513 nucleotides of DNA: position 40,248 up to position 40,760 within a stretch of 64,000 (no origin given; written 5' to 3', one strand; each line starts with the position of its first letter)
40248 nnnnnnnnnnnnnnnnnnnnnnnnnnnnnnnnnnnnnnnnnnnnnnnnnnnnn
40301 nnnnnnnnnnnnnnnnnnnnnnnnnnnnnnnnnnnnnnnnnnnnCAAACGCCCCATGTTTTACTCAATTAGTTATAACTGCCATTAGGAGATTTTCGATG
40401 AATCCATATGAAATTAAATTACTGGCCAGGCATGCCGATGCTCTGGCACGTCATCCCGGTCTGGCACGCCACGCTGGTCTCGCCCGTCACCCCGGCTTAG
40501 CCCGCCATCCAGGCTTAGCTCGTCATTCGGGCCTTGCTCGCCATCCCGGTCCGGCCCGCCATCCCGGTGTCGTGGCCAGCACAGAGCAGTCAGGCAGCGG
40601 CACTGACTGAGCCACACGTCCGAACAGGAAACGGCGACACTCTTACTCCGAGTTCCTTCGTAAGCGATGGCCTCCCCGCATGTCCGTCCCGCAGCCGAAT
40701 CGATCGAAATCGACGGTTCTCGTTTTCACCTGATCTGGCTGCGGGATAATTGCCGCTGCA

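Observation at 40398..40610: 70-aa ORF with nine tandem Ala-Arg-His-x-Gly-Leu units: candidate multi-core precursor of an undescribed RiPP type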

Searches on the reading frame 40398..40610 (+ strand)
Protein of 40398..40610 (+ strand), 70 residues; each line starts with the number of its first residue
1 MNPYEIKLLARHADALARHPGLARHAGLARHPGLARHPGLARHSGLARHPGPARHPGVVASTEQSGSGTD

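Call 6: search_protein_families(library=pfam, proteins=[window:40398-40610:+], max_evalue=0.01)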
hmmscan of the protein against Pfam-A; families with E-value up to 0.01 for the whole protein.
window:40398-40610:+ (70 aa): 0 families

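Call 7: search_protein_families(library=ncbifam, proteins=[window:40398-40610:+], max_evalue=0.01)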
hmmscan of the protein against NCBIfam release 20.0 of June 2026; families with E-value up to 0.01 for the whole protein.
window:40398-40610:+ (70 aa): 0 families

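Call 8: find_homologous_proteins(query=window:40398-40607:+, max_evalue=10)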
Query window:40398-40607:+ (70 aa): 1 proteins with E <= 10 among 1479 candidates.
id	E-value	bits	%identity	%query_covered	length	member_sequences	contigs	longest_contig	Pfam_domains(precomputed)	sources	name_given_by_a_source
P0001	1.2e-2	33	67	47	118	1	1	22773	-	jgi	-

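Call 11: find_encoding_contigs(protein=P0001, flank=10000, max_places=4)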
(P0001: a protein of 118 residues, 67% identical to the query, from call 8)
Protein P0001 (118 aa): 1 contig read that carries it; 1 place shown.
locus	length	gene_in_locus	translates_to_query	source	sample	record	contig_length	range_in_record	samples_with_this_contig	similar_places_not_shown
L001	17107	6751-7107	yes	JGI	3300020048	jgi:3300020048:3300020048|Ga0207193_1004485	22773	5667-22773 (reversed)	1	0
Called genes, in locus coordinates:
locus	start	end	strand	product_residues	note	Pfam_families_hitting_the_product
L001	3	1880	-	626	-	?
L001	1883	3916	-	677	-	-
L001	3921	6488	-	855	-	-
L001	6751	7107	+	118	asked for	-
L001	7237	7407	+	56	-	-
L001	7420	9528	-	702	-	-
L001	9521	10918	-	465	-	PF03787:RAMPs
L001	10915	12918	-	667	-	PF03787:RAMPs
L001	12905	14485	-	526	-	PF22335:Cas10-Cmr2_palm2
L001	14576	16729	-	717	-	PF09623:Cas_NE0113, PF00962:A_deaminase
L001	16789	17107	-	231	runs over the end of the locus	-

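Call 70: list_cluster_members(proteins=[window:40398-40607:+, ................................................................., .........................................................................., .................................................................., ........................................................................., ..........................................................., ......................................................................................, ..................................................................])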
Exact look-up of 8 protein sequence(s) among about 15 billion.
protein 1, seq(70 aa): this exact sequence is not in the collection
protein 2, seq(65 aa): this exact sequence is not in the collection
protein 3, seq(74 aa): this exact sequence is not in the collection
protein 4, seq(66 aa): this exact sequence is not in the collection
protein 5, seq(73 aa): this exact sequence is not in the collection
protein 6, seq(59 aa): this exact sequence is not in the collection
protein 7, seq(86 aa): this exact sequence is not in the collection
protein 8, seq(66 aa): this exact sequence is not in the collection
